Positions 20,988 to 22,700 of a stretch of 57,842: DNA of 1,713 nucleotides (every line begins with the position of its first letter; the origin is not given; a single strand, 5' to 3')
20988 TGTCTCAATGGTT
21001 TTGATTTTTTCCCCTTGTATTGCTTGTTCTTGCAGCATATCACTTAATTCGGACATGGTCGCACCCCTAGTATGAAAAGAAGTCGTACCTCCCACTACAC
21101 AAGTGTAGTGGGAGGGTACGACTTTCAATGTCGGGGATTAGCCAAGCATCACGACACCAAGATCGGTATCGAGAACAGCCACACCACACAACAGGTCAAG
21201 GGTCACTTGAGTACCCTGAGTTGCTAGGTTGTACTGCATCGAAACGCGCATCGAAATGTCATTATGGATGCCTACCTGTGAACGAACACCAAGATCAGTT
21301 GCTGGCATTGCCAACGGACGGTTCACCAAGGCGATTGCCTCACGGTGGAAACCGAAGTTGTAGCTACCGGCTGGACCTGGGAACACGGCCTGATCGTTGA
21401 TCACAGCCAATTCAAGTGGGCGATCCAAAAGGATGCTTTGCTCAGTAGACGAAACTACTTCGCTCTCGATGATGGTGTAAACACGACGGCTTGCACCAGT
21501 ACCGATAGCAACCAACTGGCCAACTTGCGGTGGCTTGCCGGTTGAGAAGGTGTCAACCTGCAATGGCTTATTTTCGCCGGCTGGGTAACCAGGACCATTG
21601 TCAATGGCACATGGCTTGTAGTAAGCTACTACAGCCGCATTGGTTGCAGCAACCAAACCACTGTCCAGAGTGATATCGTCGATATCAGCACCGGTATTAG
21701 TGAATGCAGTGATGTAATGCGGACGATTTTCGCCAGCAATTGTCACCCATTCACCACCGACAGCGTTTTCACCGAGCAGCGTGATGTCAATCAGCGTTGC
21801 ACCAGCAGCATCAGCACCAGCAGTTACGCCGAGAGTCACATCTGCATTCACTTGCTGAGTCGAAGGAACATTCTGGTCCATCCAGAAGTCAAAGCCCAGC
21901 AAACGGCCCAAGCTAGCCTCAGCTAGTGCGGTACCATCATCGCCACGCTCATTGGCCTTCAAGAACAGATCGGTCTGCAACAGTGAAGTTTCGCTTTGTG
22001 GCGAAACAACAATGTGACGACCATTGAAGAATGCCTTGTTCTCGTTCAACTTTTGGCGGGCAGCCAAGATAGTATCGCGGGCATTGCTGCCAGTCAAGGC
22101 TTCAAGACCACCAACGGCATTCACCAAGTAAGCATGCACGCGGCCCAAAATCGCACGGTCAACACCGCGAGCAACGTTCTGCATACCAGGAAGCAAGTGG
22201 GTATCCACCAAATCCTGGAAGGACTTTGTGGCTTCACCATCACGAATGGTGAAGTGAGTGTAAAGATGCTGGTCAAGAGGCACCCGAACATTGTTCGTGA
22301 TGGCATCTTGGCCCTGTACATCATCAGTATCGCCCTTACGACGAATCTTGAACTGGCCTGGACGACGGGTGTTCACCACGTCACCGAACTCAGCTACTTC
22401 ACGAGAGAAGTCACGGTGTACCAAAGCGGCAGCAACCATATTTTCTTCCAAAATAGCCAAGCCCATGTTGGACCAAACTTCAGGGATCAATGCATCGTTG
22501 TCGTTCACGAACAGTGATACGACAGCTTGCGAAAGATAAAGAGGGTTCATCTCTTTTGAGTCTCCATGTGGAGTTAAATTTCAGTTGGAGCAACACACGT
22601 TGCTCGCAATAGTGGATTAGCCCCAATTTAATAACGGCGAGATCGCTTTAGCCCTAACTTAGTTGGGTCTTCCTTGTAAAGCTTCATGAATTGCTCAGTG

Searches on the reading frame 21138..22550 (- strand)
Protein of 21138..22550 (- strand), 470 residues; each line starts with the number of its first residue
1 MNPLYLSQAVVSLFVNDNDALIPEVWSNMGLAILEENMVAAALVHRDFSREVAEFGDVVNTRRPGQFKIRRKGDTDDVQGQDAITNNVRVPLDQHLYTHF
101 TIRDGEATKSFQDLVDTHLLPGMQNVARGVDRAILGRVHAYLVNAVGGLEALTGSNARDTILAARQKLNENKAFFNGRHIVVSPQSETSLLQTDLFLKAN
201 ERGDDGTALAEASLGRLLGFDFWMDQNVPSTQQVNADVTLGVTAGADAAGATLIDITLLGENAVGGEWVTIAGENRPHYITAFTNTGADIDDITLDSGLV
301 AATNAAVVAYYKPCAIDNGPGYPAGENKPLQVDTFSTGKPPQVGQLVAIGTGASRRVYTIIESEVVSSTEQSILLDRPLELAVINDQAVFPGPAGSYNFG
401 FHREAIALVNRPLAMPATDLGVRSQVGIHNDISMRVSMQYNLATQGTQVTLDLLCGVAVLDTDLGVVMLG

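Call 10: search_protein_families(library=pfam, proteins=[window:21138-22550:-])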
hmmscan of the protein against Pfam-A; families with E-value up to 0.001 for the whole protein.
window:21138-22550:- (470 aa): 1 family
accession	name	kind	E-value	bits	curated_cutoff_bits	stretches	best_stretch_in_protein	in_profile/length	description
PF11651.14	P22_CoatProtein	-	9.5e-24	84.4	24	2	31-243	17-230/423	P22 coat protein - gene protein 5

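Call 83: search_dna_similar(query=window:21138-22550:-, collection=phages, mode=protein, max_rows=10)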
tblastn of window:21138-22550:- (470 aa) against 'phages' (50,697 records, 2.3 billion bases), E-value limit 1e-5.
Records with a match: 78; places in all: 78; records where one place covers at least 80% of the query: 0.
Best place of each record, by identity: <60% 78.
By first word of the organism name: Vibrio 34; Streptomyces 16; Clostridium 10; Gordonia 5; Microbacterium 2; Mycobacterium 2; Aeribacillus 2; Deep-sea 2; Corynebacterium 1; Microcystis 1; and 3 more.
By host as written in the record: Vibrio parahaemolyticus 11; Clostridium perfringens 9; Gordonia rubripertincta NRRL B-16540 5; Streptomyces lividans JI 1326 4; - 4; Vibrio alginolyticus 4; Vibrio vulnificus 3; Streptomyces sp. 3; and 27 more.
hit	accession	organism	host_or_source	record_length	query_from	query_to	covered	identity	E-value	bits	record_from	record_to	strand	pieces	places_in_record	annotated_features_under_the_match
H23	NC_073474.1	Gordonia phage VanLee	Gordonia rubripertincta NRRL B-16540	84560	18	229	45%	31.0%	1e-15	86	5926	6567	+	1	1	8: major capsid protein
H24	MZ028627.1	Gordonia phage VanLee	Gordonia rubripertincta NRRL B-16540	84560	18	229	45%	31.0%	1e-15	86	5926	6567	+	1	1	8: major capsid protein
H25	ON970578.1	Gordonia phage Aleemily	Gordonia rubripertincta NRRL B-16540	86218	18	230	45%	30.3%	1e-12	77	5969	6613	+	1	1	7: major capsid protein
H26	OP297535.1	Gordonia phage ObLaDi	Gordonia rubripertincta NRRL B-16540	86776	18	230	45%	30.3%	1e-12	77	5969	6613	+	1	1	7: major capsid protein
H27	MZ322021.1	Gordonia phage Cafasso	Gordonia rubripertincta NRRL B-16540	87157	18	230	45%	30.3%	1e-12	77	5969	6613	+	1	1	7: major capsid protein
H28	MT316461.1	Streptomyces phage Galactica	Streptomyces mirabilis NRRL B-2400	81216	18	231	46%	29.5%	5e-16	87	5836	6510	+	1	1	7: major capsid protein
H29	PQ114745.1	Streptomyces phage Spocter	Streptomyces lividans JI 1326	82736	18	228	45%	29.7%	1e-16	89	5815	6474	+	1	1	7: major capsid protein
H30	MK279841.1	Streptomyces phage Hiyaa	Streptomyces lividans JI 1326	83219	18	228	45%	29.7%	1e-16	89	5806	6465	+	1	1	7: major capsid protein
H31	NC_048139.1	Streptomyces phage Hiyaa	Streptomyces lividans JI 1326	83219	18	228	45%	29.7%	1e-16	89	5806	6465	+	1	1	7: major head protein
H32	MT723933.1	Streptomyces phage Keanu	Streptomyces lividans JI 1326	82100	18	227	45%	29.4%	8e-16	87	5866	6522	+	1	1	7: major capsid protein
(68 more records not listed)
